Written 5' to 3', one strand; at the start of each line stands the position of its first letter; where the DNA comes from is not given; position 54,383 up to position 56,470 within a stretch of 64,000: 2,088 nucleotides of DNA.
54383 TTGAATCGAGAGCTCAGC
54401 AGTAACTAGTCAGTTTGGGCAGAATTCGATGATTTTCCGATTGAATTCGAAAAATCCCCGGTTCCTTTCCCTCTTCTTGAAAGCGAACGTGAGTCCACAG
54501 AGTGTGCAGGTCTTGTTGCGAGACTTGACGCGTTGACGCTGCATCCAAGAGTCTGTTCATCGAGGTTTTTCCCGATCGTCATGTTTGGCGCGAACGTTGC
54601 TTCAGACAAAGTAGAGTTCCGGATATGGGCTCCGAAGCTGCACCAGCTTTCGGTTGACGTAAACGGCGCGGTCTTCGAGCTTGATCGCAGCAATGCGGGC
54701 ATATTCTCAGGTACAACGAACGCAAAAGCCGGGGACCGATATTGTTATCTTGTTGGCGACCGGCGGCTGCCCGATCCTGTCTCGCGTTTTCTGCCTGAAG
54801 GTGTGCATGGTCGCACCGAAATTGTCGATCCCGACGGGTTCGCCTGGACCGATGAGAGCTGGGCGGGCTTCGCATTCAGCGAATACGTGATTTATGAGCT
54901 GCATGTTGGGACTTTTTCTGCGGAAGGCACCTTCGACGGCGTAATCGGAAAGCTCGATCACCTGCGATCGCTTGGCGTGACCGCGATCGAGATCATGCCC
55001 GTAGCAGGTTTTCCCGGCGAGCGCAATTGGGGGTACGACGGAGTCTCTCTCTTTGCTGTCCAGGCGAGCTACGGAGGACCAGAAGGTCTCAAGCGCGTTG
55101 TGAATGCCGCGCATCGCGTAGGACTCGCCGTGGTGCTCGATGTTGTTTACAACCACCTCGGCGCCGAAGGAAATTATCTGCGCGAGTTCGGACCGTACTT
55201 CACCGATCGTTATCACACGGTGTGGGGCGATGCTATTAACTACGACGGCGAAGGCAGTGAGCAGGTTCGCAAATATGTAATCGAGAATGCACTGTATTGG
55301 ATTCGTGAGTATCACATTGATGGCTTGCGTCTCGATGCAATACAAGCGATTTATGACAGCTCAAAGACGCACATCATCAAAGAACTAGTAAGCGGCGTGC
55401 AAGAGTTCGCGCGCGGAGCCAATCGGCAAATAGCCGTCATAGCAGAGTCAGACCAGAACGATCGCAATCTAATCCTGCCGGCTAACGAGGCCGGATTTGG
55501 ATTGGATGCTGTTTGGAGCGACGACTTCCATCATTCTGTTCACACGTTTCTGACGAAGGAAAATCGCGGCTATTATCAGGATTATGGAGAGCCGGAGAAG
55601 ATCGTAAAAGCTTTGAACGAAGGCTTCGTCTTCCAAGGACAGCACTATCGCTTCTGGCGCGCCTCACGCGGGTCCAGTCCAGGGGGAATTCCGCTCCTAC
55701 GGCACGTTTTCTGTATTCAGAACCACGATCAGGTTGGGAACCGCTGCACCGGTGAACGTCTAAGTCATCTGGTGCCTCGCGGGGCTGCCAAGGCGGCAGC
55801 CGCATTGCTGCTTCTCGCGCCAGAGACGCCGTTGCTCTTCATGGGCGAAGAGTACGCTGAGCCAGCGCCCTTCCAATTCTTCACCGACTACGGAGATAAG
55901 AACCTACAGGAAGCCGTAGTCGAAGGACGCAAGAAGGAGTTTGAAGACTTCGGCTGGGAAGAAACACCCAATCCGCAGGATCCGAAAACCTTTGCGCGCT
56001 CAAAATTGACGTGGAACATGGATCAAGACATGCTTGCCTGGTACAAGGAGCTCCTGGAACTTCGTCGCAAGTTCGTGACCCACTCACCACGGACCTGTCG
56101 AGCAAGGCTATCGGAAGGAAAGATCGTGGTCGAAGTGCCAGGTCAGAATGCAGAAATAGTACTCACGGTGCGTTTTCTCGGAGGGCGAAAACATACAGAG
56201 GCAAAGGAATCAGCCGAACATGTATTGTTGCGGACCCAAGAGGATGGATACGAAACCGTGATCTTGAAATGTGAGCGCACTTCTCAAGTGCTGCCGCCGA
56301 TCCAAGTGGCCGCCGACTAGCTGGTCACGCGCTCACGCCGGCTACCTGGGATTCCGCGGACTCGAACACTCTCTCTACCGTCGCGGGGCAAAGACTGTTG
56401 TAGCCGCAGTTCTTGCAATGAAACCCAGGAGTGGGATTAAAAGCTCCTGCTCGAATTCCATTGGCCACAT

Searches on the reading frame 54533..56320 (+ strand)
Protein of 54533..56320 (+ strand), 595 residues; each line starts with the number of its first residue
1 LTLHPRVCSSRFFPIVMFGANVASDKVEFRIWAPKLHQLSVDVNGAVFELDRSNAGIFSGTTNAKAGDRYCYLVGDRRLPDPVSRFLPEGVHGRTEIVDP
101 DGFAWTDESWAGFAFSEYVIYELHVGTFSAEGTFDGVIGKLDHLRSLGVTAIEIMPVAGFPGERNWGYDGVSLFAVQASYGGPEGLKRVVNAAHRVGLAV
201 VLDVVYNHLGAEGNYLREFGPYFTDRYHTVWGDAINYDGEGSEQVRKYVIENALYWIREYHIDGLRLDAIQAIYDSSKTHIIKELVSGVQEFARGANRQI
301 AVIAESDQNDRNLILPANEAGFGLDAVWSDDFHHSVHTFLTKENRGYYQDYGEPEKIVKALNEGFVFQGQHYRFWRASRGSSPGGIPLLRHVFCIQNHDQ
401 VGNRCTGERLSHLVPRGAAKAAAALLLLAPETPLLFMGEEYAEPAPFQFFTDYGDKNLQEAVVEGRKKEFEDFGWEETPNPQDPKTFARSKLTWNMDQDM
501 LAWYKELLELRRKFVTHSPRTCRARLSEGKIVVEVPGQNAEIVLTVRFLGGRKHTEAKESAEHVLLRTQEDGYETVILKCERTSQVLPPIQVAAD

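Call 27: search_protein_families(library=pfam, proteins=[window:54533-56320:+], max_evalue=0.0001)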
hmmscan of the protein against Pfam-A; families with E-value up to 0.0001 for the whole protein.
window:54533-56320:+ (595 aa): 1 family
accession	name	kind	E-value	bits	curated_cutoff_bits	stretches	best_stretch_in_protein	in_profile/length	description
PF00128.31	Alpha-amylase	-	1.6e-25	90.7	22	1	103-218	7-101/446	Alpha amylase, catalytic domain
